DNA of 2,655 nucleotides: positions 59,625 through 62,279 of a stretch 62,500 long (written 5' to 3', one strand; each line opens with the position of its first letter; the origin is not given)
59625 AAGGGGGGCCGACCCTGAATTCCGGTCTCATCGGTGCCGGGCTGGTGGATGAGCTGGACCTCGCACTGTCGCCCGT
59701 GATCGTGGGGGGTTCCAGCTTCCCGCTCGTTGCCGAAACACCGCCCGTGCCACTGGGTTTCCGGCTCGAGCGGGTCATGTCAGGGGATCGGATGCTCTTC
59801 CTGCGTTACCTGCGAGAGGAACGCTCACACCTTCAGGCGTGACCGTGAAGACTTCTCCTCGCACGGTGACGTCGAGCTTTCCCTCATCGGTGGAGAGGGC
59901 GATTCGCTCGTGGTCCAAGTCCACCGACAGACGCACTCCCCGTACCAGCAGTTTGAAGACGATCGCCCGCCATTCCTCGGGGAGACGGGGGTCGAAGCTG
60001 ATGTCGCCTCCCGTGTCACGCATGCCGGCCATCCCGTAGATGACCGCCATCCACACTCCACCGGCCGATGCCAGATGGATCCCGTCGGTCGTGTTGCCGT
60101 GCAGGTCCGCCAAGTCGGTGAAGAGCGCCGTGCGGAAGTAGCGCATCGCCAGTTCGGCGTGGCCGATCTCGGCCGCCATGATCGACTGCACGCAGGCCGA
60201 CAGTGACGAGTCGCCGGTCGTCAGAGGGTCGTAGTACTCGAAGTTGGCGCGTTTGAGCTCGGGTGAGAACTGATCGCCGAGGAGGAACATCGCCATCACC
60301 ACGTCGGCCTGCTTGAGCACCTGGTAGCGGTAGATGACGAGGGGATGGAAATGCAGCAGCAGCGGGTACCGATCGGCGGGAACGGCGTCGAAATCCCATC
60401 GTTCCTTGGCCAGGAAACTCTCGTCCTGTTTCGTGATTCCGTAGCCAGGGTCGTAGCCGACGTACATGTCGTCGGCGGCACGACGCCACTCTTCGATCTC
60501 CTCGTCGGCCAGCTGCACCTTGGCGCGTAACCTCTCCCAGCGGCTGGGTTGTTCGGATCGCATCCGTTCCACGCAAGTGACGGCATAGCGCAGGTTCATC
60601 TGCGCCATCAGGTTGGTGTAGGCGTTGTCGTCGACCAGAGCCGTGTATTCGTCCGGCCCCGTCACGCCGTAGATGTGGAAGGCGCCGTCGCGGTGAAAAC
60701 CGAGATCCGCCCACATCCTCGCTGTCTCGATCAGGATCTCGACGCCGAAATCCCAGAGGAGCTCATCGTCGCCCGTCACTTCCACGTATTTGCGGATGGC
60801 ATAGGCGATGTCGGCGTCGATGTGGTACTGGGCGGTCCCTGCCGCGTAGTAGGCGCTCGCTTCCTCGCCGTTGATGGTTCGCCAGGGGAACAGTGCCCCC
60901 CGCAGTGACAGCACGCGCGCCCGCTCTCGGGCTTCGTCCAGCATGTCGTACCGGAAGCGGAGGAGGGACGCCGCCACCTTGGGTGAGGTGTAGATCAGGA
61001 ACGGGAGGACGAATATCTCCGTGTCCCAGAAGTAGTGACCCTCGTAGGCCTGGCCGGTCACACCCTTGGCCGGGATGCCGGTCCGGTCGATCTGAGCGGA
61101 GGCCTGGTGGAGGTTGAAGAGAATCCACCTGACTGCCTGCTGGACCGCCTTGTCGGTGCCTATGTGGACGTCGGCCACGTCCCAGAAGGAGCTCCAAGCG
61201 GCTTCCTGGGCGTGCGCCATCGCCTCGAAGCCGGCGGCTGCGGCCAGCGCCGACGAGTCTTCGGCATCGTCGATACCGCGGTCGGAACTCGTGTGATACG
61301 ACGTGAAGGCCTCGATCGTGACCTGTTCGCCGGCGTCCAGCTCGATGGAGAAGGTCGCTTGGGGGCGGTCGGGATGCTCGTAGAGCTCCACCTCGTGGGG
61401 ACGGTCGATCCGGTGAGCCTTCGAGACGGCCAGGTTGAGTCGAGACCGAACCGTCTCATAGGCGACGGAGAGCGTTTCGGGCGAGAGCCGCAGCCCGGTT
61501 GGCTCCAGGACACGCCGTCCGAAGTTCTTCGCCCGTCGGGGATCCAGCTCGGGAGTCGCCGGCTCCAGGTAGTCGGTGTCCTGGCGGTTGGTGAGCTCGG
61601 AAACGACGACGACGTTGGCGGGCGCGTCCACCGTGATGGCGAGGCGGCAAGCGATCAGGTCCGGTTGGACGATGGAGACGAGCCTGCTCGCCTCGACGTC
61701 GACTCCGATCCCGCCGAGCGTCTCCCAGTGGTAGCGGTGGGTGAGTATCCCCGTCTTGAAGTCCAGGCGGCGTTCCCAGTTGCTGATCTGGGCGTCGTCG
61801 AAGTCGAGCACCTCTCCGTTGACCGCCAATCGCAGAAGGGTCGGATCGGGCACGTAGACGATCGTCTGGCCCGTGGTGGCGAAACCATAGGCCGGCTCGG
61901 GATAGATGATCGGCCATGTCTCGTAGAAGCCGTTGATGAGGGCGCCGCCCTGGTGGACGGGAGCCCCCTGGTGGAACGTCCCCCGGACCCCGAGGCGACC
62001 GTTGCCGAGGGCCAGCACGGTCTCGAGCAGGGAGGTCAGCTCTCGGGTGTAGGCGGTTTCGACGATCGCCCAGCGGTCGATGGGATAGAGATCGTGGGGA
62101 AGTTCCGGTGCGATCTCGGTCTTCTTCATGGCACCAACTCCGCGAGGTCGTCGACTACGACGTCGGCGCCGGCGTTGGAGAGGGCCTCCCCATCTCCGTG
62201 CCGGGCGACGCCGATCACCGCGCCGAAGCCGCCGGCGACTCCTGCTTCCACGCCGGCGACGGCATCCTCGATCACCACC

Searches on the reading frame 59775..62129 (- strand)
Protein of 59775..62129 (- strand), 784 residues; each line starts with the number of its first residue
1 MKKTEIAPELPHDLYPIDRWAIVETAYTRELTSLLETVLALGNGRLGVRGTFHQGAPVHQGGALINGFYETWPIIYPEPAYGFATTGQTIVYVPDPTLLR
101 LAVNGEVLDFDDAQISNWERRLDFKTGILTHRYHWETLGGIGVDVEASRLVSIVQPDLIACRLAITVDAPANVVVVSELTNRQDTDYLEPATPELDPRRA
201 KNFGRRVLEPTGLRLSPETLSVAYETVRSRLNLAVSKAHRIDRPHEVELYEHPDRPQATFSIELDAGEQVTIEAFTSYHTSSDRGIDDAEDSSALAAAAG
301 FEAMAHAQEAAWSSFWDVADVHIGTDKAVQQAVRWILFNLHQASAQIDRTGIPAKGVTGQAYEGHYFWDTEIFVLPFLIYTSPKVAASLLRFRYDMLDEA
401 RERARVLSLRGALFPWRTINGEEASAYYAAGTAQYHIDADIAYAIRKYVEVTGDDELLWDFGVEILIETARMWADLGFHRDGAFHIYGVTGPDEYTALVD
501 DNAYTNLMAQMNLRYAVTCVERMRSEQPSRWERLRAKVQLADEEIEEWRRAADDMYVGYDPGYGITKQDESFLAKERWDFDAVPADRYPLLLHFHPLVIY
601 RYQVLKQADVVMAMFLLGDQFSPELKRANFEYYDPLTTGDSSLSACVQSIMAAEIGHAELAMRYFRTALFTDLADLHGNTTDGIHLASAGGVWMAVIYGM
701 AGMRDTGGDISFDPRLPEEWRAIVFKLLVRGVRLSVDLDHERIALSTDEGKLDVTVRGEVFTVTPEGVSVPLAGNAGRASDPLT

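Call 35: search_protein_families(library=pfam, proteins=[window:59775-62129:-], max_evalue=0.00001)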
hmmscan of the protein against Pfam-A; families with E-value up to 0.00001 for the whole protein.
window:59775-62129:- (784 aa): 3 families
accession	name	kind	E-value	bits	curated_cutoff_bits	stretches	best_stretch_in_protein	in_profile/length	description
PF03632.21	Glyco_hydro_65m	-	2.4e-121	405.7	27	1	335-694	2-371/371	Glycosyl hydrolase family 65 central catalytic domain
PF03636.21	Glyco_hydro_65N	-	8.4e-47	160.2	26.6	1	24-281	2-232/233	Glycosyl hydrolase family 65, N-terminal domain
PF03633.20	Glyco_hydro_65C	-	2.9e-15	56.2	22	1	703-763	1-62/62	Glycosyl hydrolase family 65, C-terminal domain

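Call 36: find_encoding_contigs(protein=window:59775-62129:-, flank=10000, max_places=2)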
Protein window:59775-62129:- (784 aa): 2 contigs read that carry it; 2 places shown.
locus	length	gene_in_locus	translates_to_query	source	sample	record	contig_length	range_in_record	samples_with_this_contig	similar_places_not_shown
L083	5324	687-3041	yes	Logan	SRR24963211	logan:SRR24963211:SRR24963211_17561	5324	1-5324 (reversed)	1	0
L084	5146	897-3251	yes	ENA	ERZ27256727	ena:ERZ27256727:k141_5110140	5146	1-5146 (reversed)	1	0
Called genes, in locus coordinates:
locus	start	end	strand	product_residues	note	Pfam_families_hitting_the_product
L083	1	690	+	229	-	?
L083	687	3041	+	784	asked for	PF03636:Glyco_hydro_65N, PF03632:Glyco_hydro_65m, PF03633:Glyco_hydro_65C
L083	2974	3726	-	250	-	PF01872:RibD_C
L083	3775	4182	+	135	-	PF13622:4HBT_3 (weak), PF03061:4HBT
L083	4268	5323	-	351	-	?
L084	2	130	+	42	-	?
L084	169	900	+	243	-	PF00702:Hydrolase, PF13419:HAD_2, PF13242:Hydrolase_like (faint)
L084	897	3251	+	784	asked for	PF03636:Glyco_hydro_65N, PF03632:Glyco_hydro_65m, PF03633:Glyco_hydro_65C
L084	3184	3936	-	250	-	PF01872:RibD_C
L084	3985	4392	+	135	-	PF13622:4HBT_3 (weak), PF03061:4HBT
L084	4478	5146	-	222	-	?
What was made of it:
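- Tried and rejected: Extending beyond the window: the encoding-contig look-up returned only 5-kb metagenome contigs (SRR24963211, ERZ27256727), with no organism name (call 36).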
